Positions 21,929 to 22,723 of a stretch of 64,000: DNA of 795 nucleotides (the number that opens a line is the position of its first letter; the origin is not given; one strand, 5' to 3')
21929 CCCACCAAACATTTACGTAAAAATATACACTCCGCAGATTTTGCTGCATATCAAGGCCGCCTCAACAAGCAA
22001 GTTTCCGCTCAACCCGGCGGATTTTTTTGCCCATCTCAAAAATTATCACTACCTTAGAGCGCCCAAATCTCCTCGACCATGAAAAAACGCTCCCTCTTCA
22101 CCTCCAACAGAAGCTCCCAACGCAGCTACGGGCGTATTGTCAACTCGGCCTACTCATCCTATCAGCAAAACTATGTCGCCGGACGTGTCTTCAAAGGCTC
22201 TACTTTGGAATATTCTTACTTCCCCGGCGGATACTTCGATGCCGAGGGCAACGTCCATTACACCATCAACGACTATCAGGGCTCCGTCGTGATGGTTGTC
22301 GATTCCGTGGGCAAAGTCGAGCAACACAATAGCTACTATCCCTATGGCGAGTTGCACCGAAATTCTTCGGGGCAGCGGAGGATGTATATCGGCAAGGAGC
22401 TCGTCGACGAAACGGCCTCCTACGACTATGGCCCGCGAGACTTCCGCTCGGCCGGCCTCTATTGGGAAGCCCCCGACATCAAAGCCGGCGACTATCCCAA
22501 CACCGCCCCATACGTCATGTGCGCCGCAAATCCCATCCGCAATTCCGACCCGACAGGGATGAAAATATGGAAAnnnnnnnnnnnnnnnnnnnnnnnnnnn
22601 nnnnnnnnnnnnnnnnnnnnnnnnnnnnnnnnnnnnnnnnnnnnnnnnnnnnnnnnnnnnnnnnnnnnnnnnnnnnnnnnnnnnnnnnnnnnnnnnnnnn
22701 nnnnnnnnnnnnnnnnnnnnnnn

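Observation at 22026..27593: Rhs toxin cassette array with no full-length Rhs gene, built on near-identical core repeats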

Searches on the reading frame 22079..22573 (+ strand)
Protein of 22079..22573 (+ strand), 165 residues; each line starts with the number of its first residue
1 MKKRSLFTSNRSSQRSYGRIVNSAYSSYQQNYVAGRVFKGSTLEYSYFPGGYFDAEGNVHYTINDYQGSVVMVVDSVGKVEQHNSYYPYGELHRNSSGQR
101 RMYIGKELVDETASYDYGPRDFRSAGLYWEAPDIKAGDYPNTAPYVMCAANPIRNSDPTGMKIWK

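Call 18: find_related_loci(query=A2, collection=genome_contigs, flank=10000)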
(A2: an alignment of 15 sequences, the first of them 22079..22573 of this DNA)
Query A2 (165 aa) in genome_contigs; peptide patterns used: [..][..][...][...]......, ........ (x = any residue, [..] = any of these).
155 stretches matched a pattern; 96 encode a relative of the query (tblastn E <= 1e-3); the best 80 are kept; 77 distinct loci.
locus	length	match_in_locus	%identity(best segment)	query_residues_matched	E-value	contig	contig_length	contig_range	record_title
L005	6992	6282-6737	77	14-165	1e-83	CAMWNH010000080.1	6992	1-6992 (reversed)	MAG TPA_asm: uncultured Porphyromonadaceae bacterium isolate SRR14411245_bin.3_metawrap_v1.3_MAG genome assembly, contig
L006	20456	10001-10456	76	14-165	4e-83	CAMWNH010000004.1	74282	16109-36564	MAG TPA_asm: uncultured Porphyromonadaceae bacterium isolate SRR14411245_bin.3_metawrap_v1.3_MAG genome assembly, contig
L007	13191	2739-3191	75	14-164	1e-80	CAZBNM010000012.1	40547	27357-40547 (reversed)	MAG TPA_asm: uncultured Bacteroides sp. isolate SRP199465_co2_375 genome assembly, contig: NODE_2179_length_40547_cov_13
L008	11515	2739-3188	77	14-163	1e-80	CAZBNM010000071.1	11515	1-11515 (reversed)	MAG TPA_asm: uncultured Bacteroides sp. isolate SRP199465_co2_375 genome assembly, contig: NODE_17682_length_11515_cov_1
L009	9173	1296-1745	54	11-160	1e-49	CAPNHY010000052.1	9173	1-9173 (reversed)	MAG TPA_asm: uncultured Muribaculaceae bacterium isolate MGBC125863 genome assembly, contig: MGBC125863.52, whole genome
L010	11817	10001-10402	56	30-163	4e-46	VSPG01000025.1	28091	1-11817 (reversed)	MAG: Muribaculaceae bacterium isolate S9771_S20_bin.19 S9771_S20_S9771_S20_bin.19_contig_25, whole genome shotgun sequen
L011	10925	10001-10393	57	30-160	1e-45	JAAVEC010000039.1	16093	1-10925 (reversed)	MAG: Bacteroides sp. isolate Mgla_MAG_13-bin_9 c_000000064830, whole genome shotgun sequence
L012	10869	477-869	56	30-160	3e-45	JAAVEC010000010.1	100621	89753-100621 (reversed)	MAG: Bacteroides sp. isolate Mgla_MAG_13-bin_9 c_000000000646, whole genome shotgun sequence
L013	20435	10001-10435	50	20-164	2e-42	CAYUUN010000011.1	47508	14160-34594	MAG TPA_asm: uncultured Bacteroides sp. isolate SRP199465_co1_100 genome assembly, contig: NODE_1559_length_47508_cov_74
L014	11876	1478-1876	52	41-164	2e-40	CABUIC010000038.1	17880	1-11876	MAG TPA_asm: uncultured Porphyromonadaceae bacterium isolate MGYG-HGUT-04026 genome assembly, contig: GUT_GENOME254197_3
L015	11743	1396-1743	56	46-161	4e-40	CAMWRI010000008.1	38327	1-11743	MAG TPA_asm: uncultured Porphyromonadaceae bacterium isolate SRR14411253_bin.15_metawrap_v1.3_MAG genome assembly, conti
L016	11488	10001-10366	55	32-153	3e-40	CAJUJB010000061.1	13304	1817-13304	MAG TPA_asm: uncultured Muribaculaceae bacterium isolate MGBC152050 genome assembly, contig: MGBC152050.61, whole genome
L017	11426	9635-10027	53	30-160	1e-38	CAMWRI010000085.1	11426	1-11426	MAG TPA_asm: uncultured Porphyromonadaceae bacterium isolate SRR14411253_bin.15_metawrap_v1.3_MAG genome assembly, conti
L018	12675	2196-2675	40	8-165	6e-37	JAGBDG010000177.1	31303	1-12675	MAG: Muribaculaceae bacterium isolate RGIG9013 Water_deer_Rectum-4__c183939, whole genome shotgun sequence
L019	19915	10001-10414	46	29-164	1e-35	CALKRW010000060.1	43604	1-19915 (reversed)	MAG TPA_asm: uncultured Porphyromonadaceae bacterium isolate ERR1995254_bin.95_CONCOCT_v1.1_MAG genome assembly, contig:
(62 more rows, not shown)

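Call 42: find_homologous_proteins(query=L008:3-2738:+)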
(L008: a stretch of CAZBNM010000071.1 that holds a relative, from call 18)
Query L008:3-2738:+ (912 aa): 51 proteins with E <= 0.001 among 8000 candidates.
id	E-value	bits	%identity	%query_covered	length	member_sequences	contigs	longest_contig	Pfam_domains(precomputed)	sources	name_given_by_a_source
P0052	1.3e-81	293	32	97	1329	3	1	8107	PF20041.6,PF05593.20,PF26363.2,PF25023.2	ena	-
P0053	1.1e-65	241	30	91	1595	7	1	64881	PF20041.6,PF05593.20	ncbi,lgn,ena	-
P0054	2.7e-54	203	29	71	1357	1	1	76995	-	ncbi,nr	ncbi:MAG: hypothetical protein NC418_09235, partial [Muribaculaceae bacterium]|nr:hypothetical prote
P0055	1.7e-53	200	30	84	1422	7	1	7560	PF20041.6,PF05593.20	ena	-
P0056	9.0e-50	188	28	72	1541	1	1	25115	PF15659.13,PF20041.6,PF05593.20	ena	-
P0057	1.2e-35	141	27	74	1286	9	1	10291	PF20041.6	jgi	jgi:RHS repeat-associated protein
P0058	1.5e-35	141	26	71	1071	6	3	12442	PF20041.6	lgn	-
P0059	2.4e-33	133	28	76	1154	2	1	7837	PF20041.6,PF05593.20,PF25023.2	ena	-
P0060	1.1e-29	121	28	63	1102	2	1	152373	PF20041.6,PF14410.13,PF05593.20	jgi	jgi:hypothetical protein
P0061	6.8e-26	109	25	74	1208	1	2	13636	PF20041.6,PF25023.2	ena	-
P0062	4.9e-21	93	27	76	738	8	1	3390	PF20041.6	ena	-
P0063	6.7e-20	89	26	62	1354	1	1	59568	PF20041.6,PF00932.26,PF05593.20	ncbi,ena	-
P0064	2.0e-19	87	25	69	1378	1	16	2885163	PF20041.6,PF00932.26,PF05593.20,PF09000.16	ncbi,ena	-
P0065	1.5e-17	81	25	58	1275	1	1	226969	PF20041.6,PF05593.20,PF00629.31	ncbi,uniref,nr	ncbi:DUF6443 domain-containing protein [Draconibacterium mangrovi]|uniref:DUF6443 domain-containing 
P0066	1.5e-15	75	28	43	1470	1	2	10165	PF20041.6,PF05593.20,PF25023.2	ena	-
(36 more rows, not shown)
